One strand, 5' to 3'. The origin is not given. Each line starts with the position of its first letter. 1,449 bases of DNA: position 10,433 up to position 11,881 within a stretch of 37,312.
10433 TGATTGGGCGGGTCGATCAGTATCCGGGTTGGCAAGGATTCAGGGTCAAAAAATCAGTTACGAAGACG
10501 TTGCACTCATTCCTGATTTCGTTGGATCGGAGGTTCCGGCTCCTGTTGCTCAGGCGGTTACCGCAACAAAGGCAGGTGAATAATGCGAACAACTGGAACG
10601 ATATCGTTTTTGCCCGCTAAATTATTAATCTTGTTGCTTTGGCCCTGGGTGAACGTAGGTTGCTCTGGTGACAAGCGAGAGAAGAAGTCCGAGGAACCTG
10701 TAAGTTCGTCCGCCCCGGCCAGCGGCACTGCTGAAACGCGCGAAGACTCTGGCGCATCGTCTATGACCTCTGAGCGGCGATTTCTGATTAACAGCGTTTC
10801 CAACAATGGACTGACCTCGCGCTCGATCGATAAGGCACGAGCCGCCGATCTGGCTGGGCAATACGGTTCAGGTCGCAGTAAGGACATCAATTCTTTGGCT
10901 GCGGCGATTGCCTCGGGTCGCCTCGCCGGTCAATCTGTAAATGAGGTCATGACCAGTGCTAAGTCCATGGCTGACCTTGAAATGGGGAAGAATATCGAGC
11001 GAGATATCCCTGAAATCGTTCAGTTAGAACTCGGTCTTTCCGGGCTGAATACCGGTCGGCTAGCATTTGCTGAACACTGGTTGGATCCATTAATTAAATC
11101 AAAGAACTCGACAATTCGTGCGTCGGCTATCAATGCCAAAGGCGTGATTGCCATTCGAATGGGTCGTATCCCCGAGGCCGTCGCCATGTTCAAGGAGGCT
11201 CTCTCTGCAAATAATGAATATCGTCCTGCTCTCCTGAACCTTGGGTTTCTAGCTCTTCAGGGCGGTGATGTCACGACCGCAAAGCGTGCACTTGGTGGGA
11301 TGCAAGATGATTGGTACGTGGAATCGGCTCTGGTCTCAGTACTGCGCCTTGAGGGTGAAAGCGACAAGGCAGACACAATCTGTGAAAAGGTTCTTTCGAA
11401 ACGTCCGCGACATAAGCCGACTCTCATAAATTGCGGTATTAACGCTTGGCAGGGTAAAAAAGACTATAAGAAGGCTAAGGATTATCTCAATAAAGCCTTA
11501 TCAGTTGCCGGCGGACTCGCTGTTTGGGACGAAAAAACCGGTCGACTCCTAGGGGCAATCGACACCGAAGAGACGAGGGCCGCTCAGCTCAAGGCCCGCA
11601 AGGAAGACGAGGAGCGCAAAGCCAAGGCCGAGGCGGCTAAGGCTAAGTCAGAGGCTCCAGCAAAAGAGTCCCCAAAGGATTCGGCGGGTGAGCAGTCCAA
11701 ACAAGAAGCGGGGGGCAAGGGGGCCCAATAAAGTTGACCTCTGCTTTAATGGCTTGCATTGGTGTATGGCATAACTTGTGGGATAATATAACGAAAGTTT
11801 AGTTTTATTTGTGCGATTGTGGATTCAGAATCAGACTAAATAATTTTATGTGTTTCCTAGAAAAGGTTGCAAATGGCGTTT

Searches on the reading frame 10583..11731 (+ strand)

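Call 32: search_protein_families(library=pfam, proteins=[window:10583-11731:+], max_evalue=0.0001)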
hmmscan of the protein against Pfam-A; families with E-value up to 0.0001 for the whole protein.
window:10583-11731:+ (382 aa): 7 families
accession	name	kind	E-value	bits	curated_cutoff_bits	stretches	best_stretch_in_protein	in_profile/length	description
PF14559.12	TPR_19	-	1e-08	35.8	25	1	191-238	2-49/68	Tetratricopeptide repeat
PF13181.12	TPR_8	-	1.6e-08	34.5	25.7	0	181-212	2-33/34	Tetratricopeptide repeat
PF07719.23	TPR_2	-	2.1e-08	34.1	27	0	181-211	2-32/34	Tetratricopeptide repeat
PF00515.34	TPR_1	-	2.2e-07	30.8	27.8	0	181-210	2-31/34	Tetratricopeptide repeat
PF13424.12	TPR_12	-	3.2e-07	30.9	30.1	0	250-308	9-74/77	Tetratricopeptide repeat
PF13174.12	TPR_6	-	3.8e-06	27.6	26.3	0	216-237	2-23/33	Tetratricopeptide repeat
PF13428.12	TPR_14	-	1e-05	26.2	23.5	0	189-221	10-42/44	Tetratricopeptide repeat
